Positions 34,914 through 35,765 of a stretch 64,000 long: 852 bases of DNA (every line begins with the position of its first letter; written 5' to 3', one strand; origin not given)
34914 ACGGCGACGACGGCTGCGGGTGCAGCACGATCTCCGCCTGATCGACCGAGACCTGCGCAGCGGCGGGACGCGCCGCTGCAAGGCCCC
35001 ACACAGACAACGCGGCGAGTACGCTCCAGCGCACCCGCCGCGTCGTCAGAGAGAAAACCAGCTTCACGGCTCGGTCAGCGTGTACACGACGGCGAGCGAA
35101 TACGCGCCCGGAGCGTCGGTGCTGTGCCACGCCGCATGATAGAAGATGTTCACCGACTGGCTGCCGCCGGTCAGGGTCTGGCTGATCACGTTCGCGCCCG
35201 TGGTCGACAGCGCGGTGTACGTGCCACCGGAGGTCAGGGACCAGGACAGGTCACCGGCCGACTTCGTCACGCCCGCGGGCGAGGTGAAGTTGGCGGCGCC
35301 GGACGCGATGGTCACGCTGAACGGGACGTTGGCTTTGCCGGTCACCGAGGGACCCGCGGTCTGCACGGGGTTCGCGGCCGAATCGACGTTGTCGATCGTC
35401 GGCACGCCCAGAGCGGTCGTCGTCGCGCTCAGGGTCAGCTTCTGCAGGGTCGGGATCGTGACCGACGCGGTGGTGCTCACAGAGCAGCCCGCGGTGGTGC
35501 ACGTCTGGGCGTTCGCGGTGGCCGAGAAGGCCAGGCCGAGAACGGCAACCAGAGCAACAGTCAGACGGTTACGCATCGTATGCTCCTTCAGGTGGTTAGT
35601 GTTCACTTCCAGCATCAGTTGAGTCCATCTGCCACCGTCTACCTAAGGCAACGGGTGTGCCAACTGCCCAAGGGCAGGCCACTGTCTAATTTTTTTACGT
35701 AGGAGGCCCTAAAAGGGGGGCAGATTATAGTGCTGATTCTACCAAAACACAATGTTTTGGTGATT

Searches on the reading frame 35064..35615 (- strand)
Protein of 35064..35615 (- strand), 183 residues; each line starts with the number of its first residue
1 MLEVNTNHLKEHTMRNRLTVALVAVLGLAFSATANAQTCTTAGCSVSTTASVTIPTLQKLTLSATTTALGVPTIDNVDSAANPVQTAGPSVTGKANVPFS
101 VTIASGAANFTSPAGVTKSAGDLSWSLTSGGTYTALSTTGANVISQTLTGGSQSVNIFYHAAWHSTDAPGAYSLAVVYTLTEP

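Call 3: search_protein_families(library=pfam, proteins=[window:35064-35615:-], max_evalue=1)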
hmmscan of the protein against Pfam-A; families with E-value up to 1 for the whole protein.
window:35064-35615:- (183 aa): 1 family
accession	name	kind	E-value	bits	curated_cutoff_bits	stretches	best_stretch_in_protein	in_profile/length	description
PF05229.21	SCPU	-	0.031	15.1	22.4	1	32-176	3-135/138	Spore Coat Protein U domain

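Call 4: search_protein_families(library=ncbifam, proteins=[window:35064-35615:-], max_evalue=1)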
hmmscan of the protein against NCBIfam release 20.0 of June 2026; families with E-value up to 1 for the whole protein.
window:35064-35615:- (183 aa): 1 family
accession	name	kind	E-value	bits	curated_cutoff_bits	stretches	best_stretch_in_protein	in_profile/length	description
NF041346.1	XopF2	subfamily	0.00062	18.7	600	1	44-168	177-303/546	type III secretion system effector XopF2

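Call 8: find_homologous_proteins(query=window:35064-35615:-, max_evalue=0.001)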
Query window:35064-35615:- (183 aa): 15 proteins with E <= 0.001 among 613 candidates.
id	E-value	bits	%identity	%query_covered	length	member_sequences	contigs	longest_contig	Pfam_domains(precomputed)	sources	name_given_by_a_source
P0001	8.6e-94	330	96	93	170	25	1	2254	-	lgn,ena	-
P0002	8.0e-88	310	92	93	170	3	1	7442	-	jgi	jgi:hypothetical protein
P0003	8.6e-87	307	91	93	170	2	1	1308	-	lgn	-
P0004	5.1e-83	295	86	93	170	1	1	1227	-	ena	-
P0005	8.0e-83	294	86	93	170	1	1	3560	-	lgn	-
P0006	1.2e-81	290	90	81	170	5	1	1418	-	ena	-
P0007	6.0e-66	239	76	93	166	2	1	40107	-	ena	-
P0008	1.3e-65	238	76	93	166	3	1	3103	-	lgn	-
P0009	2.0e-63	231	73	93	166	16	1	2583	-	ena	-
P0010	2.2e-63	231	72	93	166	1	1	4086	-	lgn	-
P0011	4.3e-53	197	62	96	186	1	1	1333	-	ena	-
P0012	2.0e-48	182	68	73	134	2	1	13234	-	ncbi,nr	ncbi:MAG TPA: hypothetical protein VJN62_02770 [Gemmatimonadales bacterium]|nr:hypothetical protein 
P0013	3.1e-43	165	61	82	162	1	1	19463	-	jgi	jgi:hypothetical protein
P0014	1.1e-36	144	95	44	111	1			-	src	-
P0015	2.6e-6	45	41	58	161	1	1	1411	-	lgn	-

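Call 11: search_solved_structures(query=A2, max_evalue=10, show_alignments=2)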
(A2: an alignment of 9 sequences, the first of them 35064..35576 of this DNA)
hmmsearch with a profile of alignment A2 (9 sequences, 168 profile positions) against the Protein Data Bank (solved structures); distinct sequences matched with E-value up to 10: 1.
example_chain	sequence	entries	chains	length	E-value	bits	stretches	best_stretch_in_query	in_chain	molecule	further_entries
9zdk_S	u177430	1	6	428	1.1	12.4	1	28-123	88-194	gp76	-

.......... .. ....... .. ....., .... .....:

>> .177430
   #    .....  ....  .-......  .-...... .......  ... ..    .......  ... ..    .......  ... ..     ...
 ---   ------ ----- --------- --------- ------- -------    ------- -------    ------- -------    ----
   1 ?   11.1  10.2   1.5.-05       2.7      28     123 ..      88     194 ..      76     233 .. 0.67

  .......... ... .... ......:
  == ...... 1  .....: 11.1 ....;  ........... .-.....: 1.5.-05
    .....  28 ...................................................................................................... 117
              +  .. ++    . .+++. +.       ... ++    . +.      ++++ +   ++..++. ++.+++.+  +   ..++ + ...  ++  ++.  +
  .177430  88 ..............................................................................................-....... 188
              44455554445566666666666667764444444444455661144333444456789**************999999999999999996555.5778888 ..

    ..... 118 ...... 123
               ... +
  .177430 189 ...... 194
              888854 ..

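Call 14: find_encoding_contigs(protein=P0007, flank=10000, max_places=3)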
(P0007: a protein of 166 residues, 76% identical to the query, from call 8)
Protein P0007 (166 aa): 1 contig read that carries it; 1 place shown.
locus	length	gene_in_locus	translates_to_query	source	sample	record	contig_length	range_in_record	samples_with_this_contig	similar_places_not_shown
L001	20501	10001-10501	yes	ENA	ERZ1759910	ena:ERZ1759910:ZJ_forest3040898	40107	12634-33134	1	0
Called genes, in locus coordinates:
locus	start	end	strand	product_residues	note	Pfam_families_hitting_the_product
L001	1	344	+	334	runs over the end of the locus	PF01547:SBP_bac_1, PF13531:SBP_bac_11, PF13416:SBP_bac_8, PF13343:SBP_bac_6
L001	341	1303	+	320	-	PF00005:ABC_tran, PF13304:AAA_21 (faint), PF08402:TOBE_2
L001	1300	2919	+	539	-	PF00528:BPD_transp_1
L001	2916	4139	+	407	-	PF07690:MFS_1, PF00083:Sugar_tr, PF13347:MFS_2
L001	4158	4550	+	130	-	-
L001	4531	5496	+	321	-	PF00005:ABC_tran, PF13304:AAA_21, PF13732:DrrA1-3_C (weak)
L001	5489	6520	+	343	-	PF12698:ABC2_membrane_3, PF01061:ABC2_membrane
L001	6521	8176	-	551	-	PF00069:Pkinase, PF01636:APH (faint), PF03109:ABC1 (faint), PF00069:Pkinase, PF07714:PK_Tyr_Ser-Thr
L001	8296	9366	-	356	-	PF04307:YdjM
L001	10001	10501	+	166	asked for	-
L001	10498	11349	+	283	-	-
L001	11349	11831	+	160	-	-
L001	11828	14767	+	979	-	PF17210:SdrD_B (faint)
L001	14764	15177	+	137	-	-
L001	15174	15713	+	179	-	-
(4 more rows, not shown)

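Call 15: find_encoding_contigs(protein=P0013, flank=10000, max_places=3)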
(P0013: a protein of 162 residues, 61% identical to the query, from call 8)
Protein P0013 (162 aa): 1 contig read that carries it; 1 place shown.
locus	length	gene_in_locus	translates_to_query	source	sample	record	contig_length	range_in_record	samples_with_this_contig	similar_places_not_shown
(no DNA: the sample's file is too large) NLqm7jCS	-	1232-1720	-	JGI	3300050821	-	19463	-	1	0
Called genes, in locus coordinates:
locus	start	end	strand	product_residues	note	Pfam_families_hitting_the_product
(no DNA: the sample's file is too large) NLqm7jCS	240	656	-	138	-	PF07963:N_methyl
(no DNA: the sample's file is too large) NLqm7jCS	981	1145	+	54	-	-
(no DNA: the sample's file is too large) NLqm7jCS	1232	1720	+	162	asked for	-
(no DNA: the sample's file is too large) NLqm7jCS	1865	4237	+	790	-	PF12704:MacB_PCD, PF02687:FtsX, PF12704:MacB_PCD, PF02687:FtsX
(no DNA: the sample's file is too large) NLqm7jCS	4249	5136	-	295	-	PF13581:HATPase_c_2, PF02518:HATPase_c (faint), PF01740:STAS, PF13466:STAS_2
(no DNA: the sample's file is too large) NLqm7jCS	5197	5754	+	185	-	PF07638:Sigma70_ECF (faint), PF04542:Sigma70_r2, PF08281:Sigma70_r4_2, PF04545:Sigma70_r4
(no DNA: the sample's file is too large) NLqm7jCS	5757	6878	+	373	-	-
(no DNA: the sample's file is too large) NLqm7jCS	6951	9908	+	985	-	-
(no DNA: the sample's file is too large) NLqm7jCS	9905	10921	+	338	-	PF13367:PrsW-protease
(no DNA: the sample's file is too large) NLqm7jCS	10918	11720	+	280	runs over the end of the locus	PF07228:SpoIIE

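Call 18: search_protein_representatives(alignment_id=A2)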
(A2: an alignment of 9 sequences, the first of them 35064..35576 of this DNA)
Query: 9 sequences, 168 profile positions. Proteins with E-value up to 0.001 (for the whole library): 1412; up to 1e-10: 607; up to 1e-30: 30. The best 150 are listed.
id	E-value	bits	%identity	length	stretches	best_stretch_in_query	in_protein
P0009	4.3e-66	238.3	-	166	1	1-168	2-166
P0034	4.6e-45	169.9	-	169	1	5-168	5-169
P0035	3.5e-41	157.2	-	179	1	1-168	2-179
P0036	3.8e-41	157.1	-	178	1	1-168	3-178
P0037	2.1e-39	151.4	-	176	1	9-167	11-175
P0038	2.5e-37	144.7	-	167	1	8-168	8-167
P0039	4.8e-37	143.8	-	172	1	1-168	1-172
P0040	5.6e-37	143.5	-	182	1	9-168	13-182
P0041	7.8e-37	143.1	-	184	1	2-168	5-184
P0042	2.0e-36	141.8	-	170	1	2-168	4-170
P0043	2.6e-35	138.1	-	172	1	7-166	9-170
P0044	2.7e-34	134.8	-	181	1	6-168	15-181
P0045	2.7e-34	134.8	-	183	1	3-168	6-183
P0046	2.9e-34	134.7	-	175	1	9-168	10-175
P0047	7.4e-34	133.4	-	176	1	4-168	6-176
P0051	5.6e-33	130.5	-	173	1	2-166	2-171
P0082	5.4e-28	114.3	-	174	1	6-168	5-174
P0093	9.7e-27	110.2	-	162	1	8-168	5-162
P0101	4.4e-26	108.1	-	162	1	6-168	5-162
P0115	2.3e-25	105.7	-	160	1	7-166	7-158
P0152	6.0e-23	97.9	-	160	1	7-166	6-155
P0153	6.1e-23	97.9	-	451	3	34-165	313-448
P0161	1.7e-22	96.5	-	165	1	1-168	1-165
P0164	3.4e-22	95.4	-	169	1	12-167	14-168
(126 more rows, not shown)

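Call 24: search_protein_families(library=pfam, alignment_id=A4, max_evalue=0.01)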
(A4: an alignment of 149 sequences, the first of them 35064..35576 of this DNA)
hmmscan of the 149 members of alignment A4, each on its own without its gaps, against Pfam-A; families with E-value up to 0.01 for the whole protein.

A. member 1, window:35064-35576:- (170 aa): 0 families

B. families by the number of members that match (of 149 scanned): 6 families
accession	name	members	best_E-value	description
PF19543.5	GH123_N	1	0.00037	Glycoside hydrolase 123, N-terminal domain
PF12393.13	Dr_adhesin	1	0.0018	Dr family adhesin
PF19535.4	DUF6060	1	0.0019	Family of unknown function (DUF6060)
PF25489.1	At5g54830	1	0.0061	At5g54830-like domain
PF23865.1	DUF7223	1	0.0093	Domain of unknown function (DUF7223)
PF02927.20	CelD_N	1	0.0095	Cellulase N-terminal ig-like domain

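Call 25: search_solved_structures(query=A4, max_evalue=10, show_alignments=3)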
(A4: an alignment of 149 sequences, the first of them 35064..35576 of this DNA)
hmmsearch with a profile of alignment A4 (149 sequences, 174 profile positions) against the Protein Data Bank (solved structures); distinct sequences matched with E-value up to 10: 4.
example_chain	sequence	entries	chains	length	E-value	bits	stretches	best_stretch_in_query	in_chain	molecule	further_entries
9ikk_A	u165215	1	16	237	0.0029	20.6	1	36-96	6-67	TLP-2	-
9ikj_A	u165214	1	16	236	0.016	18.2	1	36-96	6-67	TLP-1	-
6bqm_A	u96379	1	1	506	0.73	12.8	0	18-88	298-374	serine protease VesC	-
7spb_C1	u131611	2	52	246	0.88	12.5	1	7-100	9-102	TraK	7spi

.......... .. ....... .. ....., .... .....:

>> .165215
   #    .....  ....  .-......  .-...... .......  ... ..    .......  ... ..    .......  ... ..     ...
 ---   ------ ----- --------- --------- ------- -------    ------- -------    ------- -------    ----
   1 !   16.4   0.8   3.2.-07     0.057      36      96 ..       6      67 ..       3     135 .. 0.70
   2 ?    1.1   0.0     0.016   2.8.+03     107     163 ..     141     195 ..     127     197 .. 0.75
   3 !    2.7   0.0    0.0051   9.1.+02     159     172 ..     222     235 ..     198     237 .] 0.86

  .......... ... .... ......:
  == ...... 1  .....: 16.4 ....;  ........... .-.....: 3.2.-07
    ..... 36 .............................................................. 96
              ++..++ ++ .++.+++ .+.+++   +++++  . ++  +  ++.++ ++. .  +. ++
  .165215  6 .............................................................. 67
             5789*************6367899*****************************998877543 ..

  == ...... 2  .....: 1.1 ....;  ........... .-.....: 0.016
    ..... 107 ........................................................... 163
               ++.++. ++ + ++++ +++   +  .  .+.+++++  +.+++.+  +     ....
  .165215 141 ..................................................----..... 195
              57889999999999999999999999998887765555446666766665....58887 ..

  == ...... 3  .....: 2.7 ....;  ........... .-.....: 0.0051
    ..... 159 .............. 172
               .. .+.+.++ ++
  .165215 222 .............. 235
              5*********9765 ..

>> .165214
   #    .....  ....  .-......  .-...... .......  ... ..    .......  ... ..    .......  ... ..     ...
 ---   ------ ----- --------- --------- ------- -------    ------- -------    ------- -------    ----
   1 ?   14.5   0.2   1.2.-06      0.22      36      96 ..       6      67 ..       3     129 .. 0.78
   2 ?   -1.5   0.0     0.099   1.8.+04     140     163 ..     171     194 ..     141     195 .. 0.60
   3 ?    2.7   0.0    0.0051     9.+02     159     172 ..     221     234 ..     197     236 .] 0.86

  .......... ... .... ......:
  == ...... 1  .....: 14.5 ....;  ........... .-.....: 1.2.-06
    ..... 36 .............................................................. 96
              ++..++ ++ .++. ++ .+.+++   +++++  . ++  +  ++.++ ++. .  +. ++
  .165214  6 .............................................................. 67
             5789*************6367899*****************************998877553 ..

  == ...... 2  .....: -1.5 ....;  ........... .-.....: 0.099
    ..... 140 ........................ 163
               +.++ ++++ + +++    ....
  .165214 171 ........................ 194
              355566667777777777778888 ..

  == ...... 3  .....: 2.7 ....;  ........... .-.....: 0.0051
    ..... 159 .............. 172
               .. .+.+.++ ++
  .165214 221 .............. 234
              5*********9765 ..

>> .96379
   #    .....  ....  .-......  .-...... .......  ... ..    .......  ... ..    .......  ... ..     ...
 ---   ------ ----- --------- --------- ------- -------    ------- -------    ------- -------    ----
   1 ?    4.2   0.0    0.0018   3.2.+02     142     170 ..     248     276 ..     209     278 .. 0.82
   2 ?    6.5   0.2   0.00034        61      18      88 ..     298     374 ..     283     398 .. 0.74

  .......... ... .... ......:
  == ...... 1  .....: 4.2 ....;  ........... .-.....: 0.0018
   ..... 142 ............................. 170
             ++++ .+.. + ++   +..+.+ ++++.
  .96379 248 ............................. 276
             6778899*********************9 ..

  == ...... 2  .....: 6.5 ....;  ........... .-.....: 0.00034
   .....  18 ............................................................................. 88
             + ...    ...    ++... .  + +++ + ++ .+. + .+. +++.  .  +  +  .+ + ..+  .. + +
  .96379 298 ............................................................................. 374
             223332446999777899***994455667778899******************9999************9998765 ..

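Call 38: predict_structure(alignment_id=A4)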
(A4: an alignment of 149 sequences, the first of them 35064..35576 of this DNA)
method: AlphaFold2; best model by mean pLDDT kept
length: 170 residues; sequences in the alignment: 149
mean_pLDDT: 90.2   pTM: 0.76
mean pLDDT of the five models: 90.2, 89.8, 89.7, 89.2, 89.0
residues with pLDDT >= 90: 127; 70-90: 18; 50-70: 24; < 50: 1
segments of 3 or more residues with pLDDT < 50: none
pLDDT, mean of each block of 10 residues (from residue 1): 57 61 69 89 98 97 94 98 98 97 95 98 98 94 98 96 96
secondary structure, 60 per line:
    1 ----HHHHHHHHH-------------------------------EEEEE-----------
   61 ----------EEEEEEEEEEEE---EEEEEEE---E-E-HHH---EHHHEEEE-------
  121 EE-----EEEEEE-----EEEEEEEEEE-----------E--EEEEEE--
elements in order: H5-13 E45-49 E71-82 E86-92 E110-113 E128-133 E139-148 E163-168

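Call 66: fold_search(model_id=the predicted structure, library=pdb)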
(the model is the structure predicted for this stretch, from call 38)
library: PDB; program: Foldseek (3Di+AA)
matches with E <= 10: 844; with E <= 0.001: 1
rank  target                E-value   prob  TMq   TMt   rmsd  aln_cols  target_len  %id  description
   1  3me0_B                9.7e-04  1.00  0.41  0.51   5.9       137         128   16  Structure of the E. coli chaperone PAPD in complex with the pilin domain of the PapGII adhesin (released 2011-04-27)
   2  2wmp_B                2.3e-03  1.00  0.43  0.56   5.3       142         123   13  Structure of the E. coli chaperone PapD in complex with the pilin domain of the PapGII adhesin (released 2010-08-25)
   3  9ikj_A                2.7e-03  1.00  0.54  0.41   7.0       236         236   10  Cryo-EM structure of TLP-1a (released 2024-11-13)
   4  6fq0_D                3.0e-03  1.00  0.47  0.59   4.4       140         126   14  Crystal structure of the CsuC-CsuA/B chaperone-subunit preassembly complex of the archaic chaperone-usher Csu pili of  (released 2018-09-26)
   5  4y2n_C                3.7e-03  0.99  0.36  0.41  12.1       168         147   17  Structure of CFA/I pili major subunit CfaB trimer (released 2016-08-10)
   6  9ikk_A                4.1e-03  1.00  0.57  0.43   5.8       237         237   10  Cryo-EM structure of TLP-1b (released 2024-11-13)
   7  4y2o_B                5.0e-03  1.00  0.42  0.49   5.8       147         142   18  Structure of CFA/I pili chaperone-major subunit complex (CfaA-CfaB) (released 2016-08-10)
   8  5flu_A                5.6e-03  0.99  0.35  0.37  15.4       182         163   11  Structure of a Chaperone-Usher pilus reveals the molecular basis of rod uncoilin (released 2016-01-13)
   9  6fq0_B                5.9e-03  1.00  0.42  0.52   5.1       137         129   18  Crystal structure of the CsuC-CsuA/B chaperone-subunit preassembly complex of the archaic chaperone-usher Csu pili of  (released 2018-09-26)
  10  5iqm_A                7.7e-03  0.98  0.36  0.43   6.9       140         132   20  Crystal structure of the E. coli type 1 pilus subunit FimG (engineered variant with substitution Q134E; N-terminal Fim (released 2016-07-06)
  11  7zl4_B                8.1e-03  1.00  0.47  0.51  10.9       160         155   14  Cryo-EM structure of archaic chaperone-usher Csu pilus of Acinetobacter baumannii (released 2022-08-03)
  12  6cd2_B                8.6e-03  0.99  0.37  0.23   7.6       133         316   14  Crystal structure of the PapC usher bound to the chaperone-adhesin PapD-PapG (released 2018-10-03)
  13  6fqa_D                9.5e-03  1.00  0.45  0.55   4.7       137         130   16  Crystal structure of the CsuC-CsuA/B chaperone-subunit preassembly complex of the archaic chaperone-usher Csu pili of  (released 2018-09-26)
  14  6fjy_B                9.5e-03  0.99  0.36  0.24   5.8       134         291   17  Crystal structure of CsuC-CsuE chaperone-tip adhesion subunit pre-assembly complex from archaic chaperone-usher Csu pi (released 2018-05-16)
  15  9fxa_K                9.5e-03  0.98  0.36  0.38  14.2       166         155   13  Cryo-EM structure of the type 1 pilus rod as part of the FimI-bound usher complex (FimDHGFAnIC - body 1) (released 2025-06-04)
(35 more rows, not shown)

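Call 70: list_cluster_members(proteins=[P0093, P0101, P0115, P0152, P0153, P0161, P0164, P0035, P0051, P0082])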
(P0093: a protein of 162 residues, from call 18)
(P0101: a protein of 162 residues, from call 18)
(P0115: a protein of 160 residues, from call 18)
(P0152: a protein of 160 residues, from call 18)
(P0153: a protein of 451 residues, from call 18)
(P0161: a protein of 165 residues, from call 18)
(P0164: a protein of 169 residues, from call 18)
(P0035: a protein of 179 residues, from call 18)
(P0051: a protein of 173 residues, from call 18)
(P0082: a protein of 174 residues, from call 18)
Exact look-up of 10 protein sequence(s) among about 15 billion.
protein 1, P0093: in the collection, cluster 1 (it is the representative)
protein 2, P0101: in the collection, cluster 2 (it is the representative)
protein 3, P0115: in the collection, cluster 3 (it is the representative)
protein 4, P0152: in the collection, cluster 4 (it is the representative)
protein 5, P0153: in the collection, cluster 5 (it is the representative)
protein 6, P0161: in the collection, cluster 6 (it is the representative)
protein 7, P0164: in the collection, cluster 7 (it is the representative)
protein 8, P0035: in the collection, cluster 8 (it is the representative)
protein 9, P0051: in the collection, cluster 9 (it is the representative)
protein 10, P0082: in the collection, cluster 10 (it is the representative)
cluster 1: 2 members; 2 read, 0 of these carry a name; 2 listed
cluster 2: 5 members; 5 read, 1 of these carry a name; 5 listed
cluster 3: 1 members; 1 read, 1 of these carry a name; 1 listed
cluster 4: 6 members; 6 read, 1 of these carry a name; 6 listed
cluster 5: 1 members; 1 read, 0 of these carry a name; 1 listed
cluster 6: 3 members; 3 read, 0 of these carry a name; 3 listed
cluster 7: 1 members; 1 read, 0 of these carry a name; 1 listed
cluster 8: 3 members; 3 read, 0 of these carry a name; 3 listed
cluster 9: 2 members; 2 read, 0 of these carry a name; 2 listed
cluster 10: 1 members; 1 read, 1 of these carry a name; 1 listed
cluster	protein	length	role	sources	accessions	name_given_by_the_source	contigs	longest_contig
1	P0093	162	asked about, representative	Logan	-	-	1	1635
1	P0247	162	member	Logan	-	-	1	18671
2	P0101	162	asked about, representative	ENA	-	-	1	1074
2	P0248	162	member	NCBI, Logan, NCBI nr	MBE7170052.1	MAG: hypothetical protein INR73_05640 [Williamsia sp.] | hypothetical protein [Williamsia sp.]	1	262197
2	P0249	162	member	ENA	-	-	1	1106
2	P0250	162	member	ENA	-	-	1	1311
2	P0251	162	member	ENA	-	-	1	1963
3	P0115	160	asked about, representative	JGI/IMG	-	hypothetical protein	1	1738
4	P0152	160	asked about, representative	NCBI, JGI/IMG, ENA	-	-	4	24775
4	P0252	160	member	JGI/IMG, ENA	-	hypothetical protein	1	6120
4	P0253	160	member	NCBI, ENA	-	-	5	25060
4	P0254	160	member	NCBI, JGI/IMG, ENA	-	-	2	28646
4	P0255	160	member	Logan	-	-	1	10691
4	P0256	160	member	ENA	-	-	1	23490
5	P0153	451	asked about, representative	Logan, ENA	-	-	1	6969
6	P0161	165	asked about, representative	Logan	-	-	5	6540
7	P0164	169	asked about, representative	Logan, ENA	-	-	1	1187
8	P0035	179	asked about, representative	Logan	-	-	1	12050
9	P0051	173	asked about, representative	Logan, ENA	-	-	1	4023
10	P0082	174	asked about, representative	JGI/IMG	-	hypothetical protein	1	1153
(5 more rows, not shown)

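Call 71: find_encoding_contigs(protein=P0248, flank=10000, max_places=2)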
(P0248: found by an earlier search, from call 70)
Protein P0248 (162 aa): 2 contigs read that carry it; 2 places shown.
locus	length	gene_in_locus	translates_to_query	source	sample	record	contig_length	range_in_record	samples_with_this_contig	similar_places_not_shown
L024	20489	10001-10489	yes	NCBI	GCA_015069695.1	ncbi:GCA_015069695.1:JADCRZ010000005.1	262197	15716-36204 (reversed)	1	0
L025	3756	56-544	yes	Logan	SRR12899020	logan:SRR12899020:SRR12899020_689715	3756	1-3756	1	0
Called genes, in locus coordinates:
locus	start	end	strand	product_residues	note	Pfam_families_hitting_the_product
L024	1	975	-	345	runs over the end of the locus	PF06580:His_kinase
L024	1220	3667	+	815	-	PF13620:CarboxypepD_reg, PF13715:CarbopepD_reg_2 (weak), PF22904:NOMO1-like_2nd (weak), PF24025:Ig_DR_A0283-like (faint), PF17210:SdrD_B (weak), PF07715:Plug (weak), PF14905:OMP_b-brl_3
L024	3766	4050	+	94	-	-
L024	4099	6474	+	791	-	PF12704:MacB_PCD, PF02687:FtsX, PF12704:MacB_PCD, PF02687:FtsX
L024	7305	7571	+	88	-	PF05866:RusA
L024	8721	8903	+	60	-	PF13384:HTH_23 (weak)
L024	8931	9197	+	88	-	PF13592:HTH_33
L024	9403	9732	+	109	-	PF13358:DDE_3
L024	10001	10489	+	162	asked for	-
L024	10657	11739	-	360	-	PF18962:Por_Secre_tail (weak)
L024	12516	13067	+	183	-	PF13858:DUF4199 (weak)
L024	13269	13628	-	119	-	PF00085:Thioredoxin, PF00578:AhpC-TSA, PF08534:Redoxin, PF13098:Thioredoxin_2, PF13905:Thioredoxin_8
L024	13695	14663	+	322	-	PF13737:DDE_Tnp_1_5, PF01609:DDE_Tnp_1, PF13612:DDE_Tnp_1_3 (faint)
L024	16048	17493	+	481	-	PF08534:Redoxin, PF00085:Thioredoxin, PF00578:AhpC-TSA, PF13905:Thioredoxin_8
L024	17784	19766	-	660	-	PF05345:He_PIG, PF18962:Por_Secre_tail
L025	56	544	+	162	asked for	-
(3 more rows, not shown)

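Call 72: find_encoding_contigs(protein=P0152, flank=10000, max_places=2)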
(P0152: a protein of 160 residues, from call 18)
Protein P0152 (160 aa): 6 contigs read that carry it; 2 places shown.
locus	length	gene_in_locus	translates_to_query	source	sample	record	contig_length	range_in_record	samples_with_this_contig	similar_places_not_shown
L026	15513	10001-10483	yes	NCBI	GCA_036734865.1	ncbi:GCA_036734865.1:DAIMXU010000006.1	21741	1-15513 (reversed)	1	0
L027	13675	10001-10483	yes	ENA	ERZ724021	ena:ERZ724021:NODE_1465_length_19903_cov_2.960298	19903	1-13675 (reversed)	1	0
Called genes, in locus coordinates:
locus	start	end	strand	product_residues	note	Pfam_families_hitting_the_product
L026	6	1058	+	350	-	PF01321:Creatinase_N, PF00557:Peptidase_M24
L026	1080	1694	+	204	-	PF08207:EFP_N, PF01132:EFP, PF09285:Elong-fact-P_C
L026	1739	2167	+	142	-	-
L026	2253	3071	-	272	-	-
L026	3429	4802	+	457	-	PF00196:GerE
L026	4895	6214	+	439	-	PF00196:GerE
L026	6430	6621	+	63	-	-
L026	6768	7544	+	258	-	PF13505:OMP_b-brl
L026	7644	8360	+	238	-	PF13505:OMP_b-brl (weak)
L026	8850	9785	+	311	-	PF19568:Spore_III_AA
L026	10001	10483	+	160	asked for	-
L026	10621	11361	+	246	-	-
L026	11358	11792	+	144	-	-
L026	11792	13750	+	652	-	-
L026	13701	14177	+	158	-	PF13715:CarbopepD_reg_2 (faint), PF17210:SdrD_B (faint), PF22904:NOMO1-like_2nd (faint), PF13620:CarboxypepD_reg (weak)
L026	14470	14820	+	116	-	PF09548:Spore_III_AB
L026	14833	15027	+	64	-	PF06686:SpoIIIAC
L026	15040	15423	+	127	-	PF06686:SpoIIIAC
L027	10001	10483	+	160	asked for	-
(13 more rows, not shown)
